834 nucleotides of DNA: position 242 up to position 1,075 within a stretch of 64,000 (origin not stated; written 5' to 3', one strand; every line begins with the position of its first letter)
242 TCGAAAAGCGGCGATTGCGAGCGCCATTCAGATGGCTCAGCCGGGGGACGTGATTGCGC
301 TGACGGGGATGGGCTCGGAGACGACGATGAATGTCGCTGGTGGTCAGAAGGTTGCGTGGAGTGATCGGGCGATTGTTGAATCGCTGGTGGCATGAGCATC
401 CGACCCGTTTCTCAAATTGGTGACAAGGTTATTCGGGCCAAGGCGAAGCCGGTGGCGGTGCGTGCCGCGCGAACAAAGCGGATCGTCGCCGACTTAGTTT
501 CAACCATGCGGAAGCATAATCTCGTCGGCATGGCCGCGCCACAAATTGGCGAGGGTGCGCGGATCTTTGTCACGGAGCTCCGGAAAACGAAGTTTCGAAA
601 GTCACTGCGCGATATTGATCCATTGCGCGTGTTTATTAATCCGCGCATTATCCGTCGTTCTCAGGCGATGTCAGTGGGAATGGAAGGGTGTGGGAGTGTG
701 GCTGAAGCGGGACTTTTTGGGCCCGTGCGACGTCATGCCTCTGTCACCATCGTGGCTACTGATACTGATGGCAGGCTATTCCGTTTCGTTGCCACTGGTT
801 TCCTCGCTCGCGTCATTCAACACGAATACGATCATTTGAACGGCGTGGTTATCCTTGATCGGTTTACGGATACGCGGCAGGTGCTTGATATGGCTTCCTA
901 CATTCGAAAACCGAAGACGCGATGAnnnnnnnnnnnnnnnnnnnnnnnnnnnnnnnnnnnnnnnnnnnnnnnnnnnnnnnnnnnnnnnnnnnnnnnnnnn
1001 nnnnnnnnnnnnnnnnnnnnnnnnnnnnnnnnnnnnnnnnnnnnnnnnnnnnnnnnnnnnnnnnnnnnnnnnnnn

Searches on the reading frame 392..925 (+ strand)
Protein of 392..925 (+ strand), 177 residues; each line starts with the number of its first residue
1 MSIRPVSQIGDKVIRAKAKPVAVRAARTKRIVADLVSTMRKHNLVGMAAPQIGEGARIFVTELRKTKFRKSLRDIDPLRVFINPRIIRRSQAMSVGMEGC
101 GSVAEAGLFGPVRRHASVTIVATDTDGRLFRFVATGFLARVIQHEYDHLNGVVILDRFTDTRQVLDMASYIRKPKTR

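Call 79: find_encoding_contigs(protein=window:392-925:+, flank=10000, max_places=3)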
Protein window:392-925:+ (177 aa): 1 contig read that carries it; 1 place shown.
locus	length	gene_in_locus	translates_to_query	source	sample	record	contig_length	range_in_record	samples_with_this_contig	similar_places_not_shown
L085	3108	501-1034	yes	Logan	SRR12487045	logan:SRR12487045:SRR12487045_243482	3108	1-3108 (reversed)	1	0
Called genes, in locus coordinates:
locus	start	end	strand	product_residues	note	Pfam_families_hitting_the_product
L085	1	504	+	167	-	?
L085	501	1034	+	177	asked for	PF01327:Pep_deformylase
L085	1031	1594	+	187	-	PF00293:NUDIX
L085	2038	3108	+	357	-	?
